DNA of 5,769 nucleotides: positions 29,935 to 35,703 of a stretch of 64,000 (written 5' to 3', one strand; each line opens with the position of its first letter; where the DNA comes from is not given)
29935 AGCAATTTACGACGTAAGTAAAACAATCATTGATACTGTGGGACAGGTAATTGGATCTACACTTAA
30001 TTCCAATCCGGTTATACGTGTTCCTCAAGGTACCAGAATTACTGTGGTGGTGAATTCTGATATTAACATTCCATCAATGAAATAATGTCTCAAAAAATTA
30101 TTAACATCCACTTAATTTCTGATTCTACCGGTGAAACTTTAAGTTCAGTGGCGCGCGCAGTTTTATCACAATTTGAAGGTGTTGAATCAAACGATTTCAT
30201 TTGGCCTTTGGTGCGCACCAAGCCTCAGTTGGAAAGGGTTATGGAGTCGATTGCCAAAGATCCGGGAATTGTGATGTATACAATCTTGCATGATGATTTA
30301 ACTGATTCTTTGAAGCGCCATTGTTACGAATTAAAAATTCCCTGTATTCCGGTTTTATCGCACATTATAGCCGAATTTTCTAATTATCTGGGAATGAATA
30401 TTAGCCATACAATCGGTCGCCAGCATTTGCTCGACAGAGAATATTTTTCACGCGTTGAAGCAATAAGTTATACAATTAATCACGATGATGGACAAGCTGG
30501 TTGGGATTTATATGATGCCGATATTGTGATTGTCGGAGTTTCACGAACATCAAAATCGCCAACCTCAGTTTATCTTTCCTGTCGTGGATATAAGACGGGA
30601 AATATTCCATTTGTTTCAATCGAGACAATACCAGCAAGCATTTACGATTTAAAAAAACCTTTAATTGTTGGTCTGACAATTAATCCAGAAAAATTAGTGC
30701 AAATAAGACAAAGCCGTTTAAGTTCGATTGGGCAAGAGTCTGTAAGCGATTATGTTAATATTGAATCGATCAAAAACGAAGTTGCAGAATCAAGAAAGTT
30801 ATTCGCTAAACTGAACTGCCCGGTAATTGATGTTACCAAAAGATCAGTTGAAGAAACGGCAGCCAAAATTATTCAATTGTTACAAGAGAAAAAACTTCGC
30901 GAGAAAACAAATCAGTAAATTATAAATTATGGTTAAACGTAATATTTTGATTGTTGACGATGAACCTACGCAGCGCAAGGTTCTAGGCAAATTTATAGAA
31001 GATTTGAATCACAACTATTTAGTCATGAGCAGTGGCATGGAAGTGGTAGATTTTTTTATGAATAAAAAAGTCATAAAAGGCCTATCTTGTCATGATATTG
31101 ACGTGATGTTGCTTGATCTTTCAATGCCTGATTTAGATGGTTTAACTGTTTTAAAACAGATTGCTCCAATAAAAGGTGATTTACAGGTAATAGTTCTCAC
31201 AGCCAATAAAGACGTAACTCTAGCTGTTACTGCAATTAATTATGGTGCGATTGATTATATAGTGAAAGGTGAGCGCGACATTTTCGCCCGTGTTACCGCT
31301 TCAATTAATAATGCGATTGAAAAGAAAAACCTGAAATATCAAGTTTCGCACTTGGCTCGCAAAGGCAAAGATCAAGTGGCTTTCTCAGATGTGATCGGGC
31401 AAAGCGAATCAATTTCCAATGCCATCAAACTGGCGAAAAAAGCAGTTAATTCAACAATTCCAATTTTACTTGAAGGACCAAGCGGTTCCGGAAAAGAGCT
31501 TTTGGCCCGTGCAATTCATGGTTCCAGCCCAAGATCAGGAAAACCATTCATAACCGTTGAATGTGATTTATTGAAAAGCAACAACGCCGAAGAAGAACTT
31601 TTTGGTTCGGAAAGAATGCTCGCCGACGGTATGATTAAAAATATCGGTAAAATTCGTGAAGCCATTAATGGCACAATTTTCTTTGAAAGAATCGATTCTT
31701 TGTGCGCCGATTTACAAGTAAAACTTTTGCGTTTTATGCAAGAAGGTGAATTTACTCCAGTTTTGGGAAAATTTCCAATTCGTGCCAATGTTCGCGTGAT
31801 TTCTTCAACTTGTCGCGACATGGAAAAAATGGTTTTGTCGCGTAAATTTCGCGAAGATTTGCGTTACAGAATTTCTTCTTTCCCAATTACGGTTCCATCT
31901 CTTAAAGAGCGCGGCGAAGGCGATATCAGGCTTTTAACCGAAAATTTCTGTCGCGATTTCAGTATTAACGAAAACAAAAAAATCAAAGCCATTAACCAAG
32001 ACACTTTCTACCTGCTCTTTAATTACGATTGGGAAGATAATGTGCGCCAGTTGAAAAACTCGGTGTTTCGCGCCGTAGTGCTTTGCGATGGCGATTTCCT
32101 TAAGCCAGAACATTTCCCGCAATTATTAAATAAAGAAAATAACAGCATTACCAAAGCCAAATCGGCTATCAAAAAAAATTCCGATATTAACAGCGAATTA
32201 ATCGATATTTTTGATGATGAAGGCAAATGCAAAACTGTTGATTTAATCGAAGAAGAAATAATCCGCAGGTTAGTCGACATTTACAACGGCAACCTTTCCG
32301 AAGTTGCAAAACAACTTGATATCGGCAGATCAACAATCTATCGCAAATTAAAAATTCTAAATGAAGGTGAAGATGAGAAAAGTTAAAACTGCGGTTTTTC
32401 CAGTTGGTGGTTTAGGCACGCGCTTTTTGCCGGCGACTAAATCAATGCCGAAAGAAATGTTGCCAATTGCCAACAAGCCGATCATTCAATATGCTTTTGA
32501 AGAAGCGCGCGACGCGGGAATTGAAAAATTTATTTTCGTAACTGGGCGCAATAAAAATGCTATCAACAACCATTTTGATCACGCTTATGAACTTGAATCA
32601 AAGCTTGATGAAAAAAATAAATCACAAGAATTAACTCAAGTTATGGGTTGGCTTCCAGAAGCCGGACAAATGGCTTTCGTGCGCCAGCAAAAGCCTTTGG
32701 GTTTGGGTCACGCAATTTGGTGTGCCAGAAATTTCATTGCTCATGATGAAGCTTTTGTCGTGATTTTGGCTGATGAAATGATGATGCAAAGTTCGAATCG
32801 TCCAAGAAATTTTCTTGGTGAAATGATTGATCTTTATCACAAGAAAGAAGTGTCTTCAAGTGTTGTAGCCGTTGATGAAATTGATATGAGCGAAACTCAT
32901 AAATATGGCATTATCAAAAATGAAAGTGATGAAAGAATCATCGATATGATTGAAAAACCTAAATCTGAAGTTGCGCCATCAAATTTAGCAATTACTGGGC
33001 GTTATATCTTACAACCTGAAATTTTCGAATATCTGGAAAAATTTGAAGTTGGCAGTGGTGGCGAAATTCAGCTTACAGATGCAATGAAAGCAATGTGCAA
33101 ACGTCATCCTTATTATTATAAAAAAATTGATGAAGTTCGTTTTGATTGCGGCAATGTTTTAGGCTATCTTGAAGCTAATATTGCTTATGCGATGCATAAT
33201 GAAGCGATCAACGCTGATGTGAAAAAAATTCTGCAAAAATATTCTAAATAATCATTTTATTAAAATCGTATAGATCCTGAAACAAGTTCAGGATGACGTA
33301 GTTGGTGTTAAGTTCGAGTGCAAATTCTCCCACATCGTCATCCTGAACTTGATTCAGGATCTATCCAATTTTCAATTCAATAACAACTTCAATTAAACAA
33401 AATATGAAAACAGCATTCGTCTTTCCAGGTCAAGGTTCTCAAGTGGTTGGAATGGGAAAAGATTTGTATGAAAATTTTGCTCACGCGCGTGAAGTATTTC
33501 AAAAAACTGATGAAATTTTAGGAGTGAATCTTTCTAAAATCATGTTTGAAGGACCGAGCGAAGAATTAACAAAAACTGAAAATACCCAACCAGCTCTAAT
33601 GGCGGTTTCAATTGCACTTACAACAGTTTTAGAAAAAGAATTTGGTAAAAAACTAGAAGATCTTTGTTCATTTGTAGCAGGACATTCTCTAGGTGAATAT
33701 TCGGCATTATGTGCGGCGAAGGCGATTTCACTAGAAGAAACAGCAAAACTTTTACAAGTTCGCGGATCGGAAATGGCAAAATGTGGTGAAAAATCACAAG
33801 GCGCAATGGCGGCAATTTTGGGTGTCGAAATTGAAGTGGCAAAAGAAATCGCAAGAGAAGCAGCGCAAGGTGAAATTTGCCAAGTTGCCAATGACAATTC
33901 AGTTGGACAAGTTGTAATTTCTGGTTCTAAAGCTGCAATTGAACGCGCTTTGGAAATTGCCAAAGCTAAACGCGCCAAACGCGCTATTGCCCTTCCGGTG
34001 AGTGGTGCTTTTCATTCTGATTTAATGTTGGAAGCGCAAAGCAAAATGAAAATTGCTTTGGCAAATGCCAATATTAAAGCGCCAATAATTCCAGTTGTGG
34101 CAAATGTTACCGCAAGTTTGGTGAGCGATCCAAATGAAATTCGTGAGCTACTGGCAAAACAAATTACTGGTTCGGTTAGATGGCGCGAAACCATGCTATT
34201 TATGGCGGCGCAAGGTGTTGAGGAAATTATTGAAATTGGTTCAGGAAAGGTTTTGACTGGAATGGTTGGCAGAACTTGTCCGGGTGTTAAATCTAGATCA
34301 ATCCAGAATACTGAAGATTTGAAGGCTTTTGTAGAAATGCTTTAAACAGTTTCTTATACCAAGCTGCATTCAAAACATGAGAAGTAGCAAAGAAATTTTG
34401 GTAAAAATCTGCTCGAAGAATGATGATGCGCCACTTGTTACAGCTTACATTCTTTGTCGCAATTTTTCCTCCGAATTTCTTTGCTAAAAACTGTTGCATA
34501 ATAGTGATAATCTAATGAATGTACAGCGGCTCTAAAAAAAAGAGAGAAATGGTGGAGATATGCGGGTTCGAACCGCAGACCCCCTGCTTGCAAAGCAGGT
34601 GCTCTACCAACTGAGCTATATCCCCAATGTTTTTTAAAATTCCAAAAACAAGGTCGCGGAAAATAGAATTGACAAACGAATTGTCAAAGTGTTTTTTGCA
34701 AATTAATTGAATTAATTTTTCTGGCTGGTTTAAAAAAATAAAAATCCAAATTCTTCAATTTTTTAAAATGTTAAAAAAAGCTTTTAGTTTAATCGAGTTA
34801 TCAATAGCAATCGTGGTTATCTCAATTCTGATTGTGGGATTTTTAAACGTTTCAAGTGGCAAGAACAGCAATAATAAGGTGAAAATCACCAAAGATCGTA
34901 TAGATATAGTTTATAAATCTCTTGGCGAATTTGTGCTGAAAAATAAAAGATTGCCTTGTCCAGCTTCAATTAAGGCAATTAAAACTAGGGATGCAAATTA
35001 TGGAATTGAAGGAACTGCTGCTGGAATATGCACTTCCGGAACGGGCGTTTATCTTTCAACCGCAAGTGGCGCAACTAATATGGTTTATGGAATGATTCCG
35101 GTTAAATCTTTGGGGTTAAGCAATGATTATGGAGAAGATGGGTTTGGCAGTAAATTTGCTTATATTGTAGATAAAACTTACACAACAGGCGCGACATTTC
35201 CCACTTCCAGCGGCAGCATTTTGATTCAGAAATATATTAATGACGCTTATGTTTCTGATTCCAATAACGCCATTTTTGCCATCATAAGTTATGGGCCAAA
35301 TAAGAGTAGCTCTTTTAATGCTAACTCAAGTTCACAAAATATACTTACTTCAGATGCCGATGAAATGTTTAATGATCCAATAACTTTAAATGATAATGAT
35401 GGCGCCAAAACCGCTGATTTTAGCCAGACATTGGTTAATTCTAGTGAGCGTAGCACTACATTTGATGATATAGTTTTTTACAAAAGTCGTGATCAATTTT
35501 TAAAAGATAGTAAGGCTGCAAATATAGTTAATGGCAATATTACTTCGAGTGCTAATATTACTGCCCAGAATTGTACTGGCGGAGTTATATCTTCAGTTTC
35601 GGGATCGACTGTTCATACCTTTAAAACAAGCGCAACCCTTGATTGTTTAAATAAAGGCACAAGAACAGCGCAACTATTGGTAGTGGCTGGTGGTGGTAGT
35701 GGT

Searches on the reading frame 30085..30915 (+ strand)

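Call 10: search_protein_families(library=pfam, proteins=[window:30085-30915:+], max_evalue=0.001)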
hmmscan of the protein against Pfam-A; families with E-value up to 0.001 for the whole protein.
window:30085-30915:+ (277 aa): 1 family
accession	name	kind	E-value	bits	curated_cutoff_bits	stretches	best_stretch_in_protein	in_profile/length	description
PF03618.20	Kinase-PPPase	-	3.1e-89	299.5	23.5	1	8-263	1-256/256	Kinase/pyrophosphorylase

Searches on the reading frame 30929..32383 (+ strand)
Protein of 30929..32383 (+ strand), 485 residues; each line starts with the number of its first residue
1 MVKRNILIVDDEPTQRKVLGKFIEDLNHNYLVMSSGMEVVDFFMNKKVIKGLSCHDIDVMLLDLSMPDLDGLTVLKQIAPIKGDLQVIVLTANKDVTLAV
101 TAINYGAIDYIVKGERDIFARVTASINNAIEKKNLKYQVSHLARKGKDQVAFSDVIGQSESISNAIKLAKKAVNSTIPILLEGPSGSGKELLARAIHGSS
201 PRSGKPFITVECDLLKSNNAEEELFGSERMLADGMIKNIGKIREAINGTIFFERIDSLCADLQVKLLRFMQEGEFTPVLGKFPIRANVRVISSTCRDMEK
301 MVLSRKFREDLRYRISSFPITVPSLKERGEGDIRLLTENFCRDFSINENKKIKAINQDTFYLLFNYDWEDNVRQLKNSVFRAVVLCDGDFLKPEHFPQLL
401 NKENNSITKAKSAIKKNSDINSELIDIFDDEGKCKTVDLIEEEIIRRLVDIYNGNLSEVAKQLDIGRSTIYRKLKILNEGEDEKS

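Call 10: search_protein_families(library=pfam, proteins=[window:30929-32383:+], max_evalue=0.001)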
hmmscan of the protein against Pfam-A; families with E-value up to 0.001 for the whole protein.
window:30929-32383:+ (485 aa): 9 families
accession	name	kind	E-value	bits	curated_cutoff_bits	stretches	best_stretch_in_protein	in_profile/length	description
PF00158.32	Sigma54_activat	-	5e-42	143.9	20.2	1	155-320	1-167/168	Sigma-54 interaction domain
PF00072.30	Response_reg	-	1.8e-21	76.8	30.2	1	6-114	1-100/111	Response regulator receiver domain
PF25601.1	AAA_lid_14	-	4.3e-18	65.4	27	1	330-410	4-84/87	AAA+ ATPase lid domain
PF14532.12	Sigma54_activ_2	-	8.7e-17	62.1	25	1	156-325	1-138/138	Sigma-54 interaction domain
PF02954.25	HTH_8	-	2.5e-07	30.7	22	1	438-475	3-40/42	Bacterial regulatory protein, Fis family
PF07724.20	AAA_2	-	0.00011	22.8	27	1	177-285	4-115/166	AAA domain (Cdc48 subfamily)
PF00004.35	AAA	-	0.00022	22.1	21.2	1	179-296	1-110/131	ATPase family associated with various cellular activities (AAA)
PF02796.21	HTH_7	-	0.00041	20.8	23.8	0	457-474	25-42/45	Helix-turn-helix domain of resolvase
PF07728.20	AAA_5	-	0.00073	20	22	0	179-296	2-123/139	AAA domain (dynein-related subfamily)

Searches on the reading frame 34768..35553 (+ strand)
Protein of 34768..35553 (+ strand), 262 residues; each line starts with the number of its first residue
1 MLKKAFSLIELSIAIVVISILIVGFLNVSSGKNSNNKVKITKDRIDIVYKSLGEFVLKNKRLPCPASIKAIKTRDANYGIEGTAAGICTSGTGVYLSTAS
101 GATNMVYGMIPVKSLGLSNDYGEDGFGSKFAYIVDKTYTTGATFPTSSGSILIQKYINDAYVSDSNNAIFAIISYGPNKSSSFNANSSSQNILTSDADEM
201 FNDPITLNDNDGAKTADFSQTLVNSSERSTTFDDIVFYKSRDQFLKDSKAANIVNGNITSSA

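Call 52: predict_structure(alignment_id=A3)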
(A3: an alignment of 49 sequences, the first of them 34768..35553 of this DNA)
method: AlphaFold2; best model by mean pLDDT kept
length: 262 residues; sequences in the alignment: 49
mean_pLDDT: 85.9   pTM: 0.80
mean pLDDT of the five models: 85.9, 84.9, 84.7, 84.6, 84.1
residues with pLDDT >= 90: 163; 70-90: 58; 50-70: 33; < 50: 8
segments of 3 or more residues with pLDDT < 50: 259-262
pLDDT, mean of each block of 10 residues (from residue 1): 58 77 58 78 97 92 93 90 72 88 93 95 96 92 80 96 95 96 94 93 88 83 94 96 90 60 41
secondary structure, 60 per line:
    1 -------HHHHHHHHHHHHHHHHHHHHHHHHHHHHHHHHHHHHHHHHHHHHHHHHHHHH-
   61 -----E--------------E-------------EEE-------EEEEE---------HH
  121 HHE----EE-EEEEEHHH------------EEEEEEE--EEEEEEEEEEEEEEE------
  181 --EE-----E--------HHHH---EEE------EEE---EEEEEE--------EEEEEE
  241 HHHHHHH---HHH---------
elements in order: H8-59 E95-97 E105-109 H119-122 E131-135 E151-157 E160-174 H199-202 E206-208 E215-217 E221-226 E235-240 H241-247

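Call 54: fold_search(model_id=the predicted structure, library=pdb)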
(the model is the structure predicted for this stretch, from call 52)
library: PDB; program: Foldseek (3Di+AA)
matches with E <= 10: 86; with E <= 0.001: 0
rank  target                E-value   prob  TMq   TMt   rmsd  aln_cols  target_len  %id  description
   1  2hi2_A                1.4e+00  0.11  0.23  0.34  11.8       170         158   12  Crystal structure of native Neisseria gonorrhoeae Type IV pilin at 2.3 Angstroms Resolution (released 2006-09-12)
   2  6l8a_B                1.5e+00  0.01  0.07  0.05  15.5        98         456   13  Tetrathionate hydrolase from Acidithiobacillus ferrooxidans (released 2020-11-11)
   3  6l8a_C                1.7e+00  0.01  0.09  0.06  15.1        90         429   16  Tetrathionate hydrolase from Acidithiobacillus ferrooxidans (released 2020-11-11)
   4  5vxx_A                1.8e+00  0.12  0.23  0.34  14.5       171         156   12  Cryo-EM reconstruction of Neisseria gonorrhoeae Type IV pilus (released 2017-07-12)
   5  3o4h_A                2.2e+00  0.02  0.11  0.06  14.0       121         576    9  Structure and Catalysis of Acylaminoacyl Peptidase (released 2010-11-17)
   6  3q6k_B                2.3e+00  0.02  0.09  0.06  11.8        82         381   12  Salivary protein from Lutzomyia longipalpis (released 2011-07-27)
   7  6l8a_A                2.5e+00  0.01  0.08  0.05  15.0        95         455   15  Tetrathionate hydrolase from Acidithiobacillus ferrooxidans (released 2020-11-11)
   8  7cqy_E                2.6e+00  0.01  0.08  0.05  15.5        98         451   12  Tetrathionate hydrolase from Acidithiobacillus ferrooxidans mutant - D325N (released 2021-01-27)
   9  1ve6_A                2.8e+00  0.01  0.10  0.06  13.8       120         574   10  Crystal structure of an acylpeptide hydrolase/esterase from Aeropyrum pernix K1 (released 2004-11-02)
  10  7dwy_A                2.8e+00  0.01  0.08  0.03  17.1       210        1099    7  S protein of SARS-CoV-2 in the locked conformation (released 2021-03-31)
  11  7x08_A                2.8e+00  0.01  0.08  0.03  17.1       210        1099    7  S protein of SARS-CoV-2 in complex with 2G1 (released 2022-03-09)
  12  3nol                  3.0e+00  0.01  0.09  0.10  15.6       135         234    7  Crystal structure of Zymomonas mobilis Glutaminyl Cyclase (trigonal form) (released 2010-11-03)
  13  3s0t_A                3.3e+00  0.06  0.22  0.30   9.0       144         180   14  Crystal structure of the CofA Type IV pilin subunit from enterotoxigenic E. coli (released 2012-04-11)
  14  5yyl_A                3.3e+00  0.01  0.10  0.07  13.2       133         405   10  Structure of Major Royal Jelly Protein 1 Oligomer (released 2018-08-08)
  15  6l8a_E                3.3e+00  0.01  0.07  0.05  15.6        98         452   13  Tetrathionate hydrolase from Acidithiobacillus ferrooxidans (released 2020-11-11)
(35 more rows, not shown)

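Call 72: find_homologous_proteins(query=window:34768-35553:+, max_evalue=0.00001)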
Query window:34768-35553:+ (262 aa): 157 proteins with E <= 0.00001 among 1288 candidates; the best 120 are listed.
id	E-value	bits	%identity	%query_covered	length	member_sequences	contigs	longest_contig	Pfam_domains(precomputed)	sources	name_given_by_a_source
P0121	8.3e-112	390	71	100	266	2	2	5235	-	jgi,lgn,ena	jgi:prepilin-type N-terminal cleavage/methylation domain-containing protein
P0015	3.6e-102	359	65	99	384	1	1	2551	-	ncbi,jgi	jgi:prepilin-type N-terminal cleavage/methylation domain-containing protein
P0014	8.6e-101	354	66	100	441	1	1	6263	PF21722.5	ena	-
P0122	8.1e-96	338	63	100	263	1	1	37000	-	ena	-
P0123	6.0e-84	299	55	99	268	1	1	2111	-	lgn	-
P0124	2.0e-83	297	56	99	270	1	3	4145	-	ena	-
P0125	6.9e-63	230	50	98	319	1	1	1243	-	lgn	-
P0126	1.2e-58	216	49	96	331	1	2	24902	-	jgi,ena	-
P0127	2.6e-58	215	48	96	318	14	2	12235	-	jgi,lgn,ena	jgi:hypothetical protein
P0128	6.0e-58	214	46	96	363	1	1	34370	PF07963.18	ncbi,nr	ncbi:MAG: prepilin-type N-terminal cleavage/methylation domain-containing protein [Rickettsiales bac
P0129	1.0e-57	213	45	97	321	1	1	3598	PF07963.18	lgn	-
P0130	5.3e-57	211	48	97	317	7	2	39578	-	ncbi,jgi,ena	jgi:prepilin-type N-terminal cleavage/methylation domain-containing protein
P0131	5.9e-57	211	46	97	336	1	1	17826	-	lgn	-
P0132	8.3e-57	210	47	96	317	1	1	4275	-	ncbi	-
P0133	1.0e-56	210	48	98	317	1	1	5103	-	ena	-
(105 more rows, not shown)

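Call 73: find_encoding_contigs(protein=P0122, flank=6000, max_places=2)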
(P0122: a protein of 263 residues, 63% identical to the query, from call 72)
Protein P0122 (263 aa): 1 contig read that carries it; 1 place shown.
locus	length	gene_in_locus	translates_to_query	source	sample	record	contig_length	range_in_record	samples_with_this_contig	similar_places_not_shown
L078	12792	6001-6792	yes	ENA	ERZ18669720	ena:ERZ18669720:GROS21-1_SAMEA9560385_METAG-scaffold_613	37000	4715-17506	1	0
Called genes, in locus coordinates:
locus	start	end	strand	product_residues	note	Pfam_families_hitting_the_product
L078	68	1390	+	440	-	PF03743:TrbI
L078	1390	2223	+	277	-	PF03618:Kinase-PPPase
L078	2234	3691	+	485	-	PF00072:Response_reg, PF00158:Sigma54_activat, PF14532:Sigma54_activ_2, PF25601:AAA_lid_14, PF02954:HTH_8 (weak)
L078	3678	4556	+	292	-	PF00483:NTP_transferase, PF12804:NTP_transf_3 (faint)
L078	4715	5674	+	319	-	PF00698:Acyl_transf_1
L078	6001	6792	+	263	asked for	-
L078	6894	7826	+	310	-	-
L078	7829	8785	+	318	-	-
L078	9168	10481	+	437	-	PF13606:Ank_3 (faint), PF12796:Ank_2, PF13637:Ank_4 (faint), PF00023:Ank (faint), PF13857:Ank_5 (faint)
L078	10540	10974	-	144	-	-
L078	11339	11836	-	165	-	PF00731:AIRC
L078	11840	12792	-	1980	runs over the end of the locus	-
